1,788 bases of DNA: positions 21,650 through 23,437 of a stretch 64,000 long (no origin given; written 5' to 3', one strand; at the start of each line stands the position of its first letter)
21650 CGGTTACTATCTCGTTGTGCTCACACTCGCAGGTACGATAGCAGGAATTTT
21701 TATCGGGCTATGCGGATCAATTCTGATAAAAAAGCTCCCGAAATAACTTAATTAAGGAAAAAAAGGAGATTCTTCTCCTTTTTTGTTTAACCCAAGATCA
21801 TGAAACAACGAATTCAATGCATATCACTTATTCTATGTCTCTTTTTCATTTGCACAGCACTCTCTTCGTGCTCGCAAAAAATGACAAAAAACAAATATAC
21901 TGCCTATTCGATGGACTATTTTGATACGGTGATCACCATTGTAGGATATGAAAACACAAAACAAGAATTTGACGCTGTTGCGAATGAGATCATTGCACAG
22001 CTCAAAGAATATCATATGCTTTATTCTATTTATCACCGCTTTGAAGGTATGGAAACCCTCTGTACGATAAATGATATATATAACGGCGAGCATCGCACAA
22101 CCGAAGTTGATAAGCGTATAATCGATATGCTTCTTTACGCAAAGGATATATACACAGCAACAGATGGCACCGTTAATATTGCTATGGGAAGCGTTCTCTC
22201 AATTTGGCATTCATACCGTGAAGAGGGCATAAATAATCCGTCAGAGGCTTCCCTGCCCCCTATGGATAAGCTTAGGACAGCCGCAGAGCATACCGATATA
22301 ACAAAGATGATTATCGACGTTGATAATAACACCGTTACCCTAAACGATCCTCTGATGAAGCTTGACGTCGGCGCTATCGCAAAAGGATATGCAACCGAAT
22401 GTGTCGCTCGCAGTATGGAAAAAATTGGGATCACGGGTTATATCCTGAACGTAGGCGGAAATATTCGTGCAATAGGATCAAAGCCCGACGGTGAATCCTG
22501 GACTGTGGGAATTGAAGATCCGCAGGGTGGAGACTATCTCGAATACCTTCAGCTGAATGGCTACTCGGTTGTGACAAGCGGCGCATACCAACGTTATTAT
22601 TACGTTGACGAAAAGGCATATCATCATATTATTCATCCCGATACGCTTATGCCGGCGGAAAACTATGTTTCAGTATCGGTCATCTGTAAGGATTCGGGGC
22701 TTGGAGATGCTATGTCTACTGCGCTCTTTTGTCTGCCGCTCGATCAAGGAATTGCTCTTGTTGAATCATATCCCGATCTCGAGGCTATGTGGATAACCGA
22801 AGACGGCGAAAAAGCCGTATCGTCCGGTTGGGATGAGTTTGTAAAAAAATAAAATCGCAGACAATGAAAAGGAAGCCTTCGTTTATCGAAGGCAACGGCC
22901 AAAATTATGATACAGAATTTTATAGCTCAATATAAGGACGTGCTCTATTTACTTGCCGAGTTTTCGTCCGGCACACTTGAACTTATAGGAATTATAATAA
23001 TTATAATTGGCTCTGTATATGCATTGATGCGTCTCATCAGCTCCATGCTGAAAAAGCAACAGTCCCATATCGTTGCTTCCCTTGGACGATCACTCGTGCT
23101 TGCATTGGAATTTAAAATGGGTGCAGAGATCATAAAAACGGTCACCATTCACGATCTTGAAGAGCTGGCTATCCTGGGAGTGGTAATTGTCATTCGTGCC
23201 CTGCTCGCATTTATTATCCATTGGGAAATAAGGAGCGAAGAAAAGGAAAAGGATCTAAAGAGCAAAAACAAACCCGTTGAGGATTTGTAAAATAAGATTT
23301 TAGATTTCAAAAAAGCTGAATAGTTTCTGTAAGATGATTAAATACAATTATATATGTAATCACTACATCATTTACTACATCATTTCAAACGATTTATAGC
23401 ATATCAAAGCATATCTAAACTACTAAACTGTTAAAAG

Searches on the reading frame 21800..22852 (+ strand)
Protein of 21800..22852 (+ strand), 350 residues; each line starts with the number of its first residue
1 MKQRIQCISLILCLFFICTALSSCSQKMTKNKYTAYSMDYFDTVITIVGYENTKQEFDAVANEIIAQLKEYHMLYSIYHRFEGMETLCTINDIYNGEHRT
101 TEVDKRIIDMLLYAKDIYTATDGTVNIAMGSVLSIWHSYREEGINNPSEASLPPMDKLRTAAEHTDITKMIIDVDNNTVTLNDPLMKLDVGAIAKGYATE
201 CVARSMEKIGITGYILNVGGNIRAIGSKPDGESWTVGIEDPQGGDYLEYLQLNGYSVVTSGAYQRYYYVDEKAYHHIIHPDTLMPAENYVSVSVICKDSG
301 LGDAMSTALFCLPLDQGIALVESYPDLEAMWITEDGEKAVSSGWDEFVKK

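Call 26: search_protein_families(library=pfam, proteins=[window:21800-22849:+], max_evalue=0.001)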
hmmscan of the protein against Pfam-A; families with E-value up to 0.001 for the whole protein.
window:21800-22849:+ (350 aa): 1 family
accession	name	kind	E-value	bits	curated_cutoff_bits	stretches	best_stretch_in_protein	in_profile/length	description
PF02424.20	ApbE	-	1.2e-67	228.7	25.6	1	41-331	1-266/266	ApbE family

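Call 69: find_encoding_contigs(protein=window:21800-22852:+, flank=10000, max_places=6)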
Protein window:21800-22852:+ (350 aa): no gene with exactly this product is on record in the collection.

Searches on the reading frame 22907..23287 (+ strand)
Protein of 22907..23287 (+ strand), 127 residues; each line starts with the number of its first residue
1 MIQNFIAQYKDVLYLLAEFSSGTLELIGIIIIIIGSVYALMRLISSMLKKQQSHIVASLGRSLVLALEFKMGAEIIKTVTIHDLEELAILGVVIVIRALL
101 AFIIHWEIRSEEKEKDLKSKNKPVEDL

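Call 26: search_protein_families(library=pfam, proteins=[window:22907-23287:+], max_evalue=0.001)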
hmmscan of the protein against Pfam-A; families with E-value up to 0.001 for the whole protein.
window:22907-23287:+ (127 aa): 1 family
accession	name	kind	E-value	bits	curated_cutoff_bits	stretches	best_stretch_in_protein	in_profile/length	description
PF07784.16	DUF1622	-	8.3e-18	64.6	24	1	37-108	3-78/78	Protein of unknown function (DUF1622)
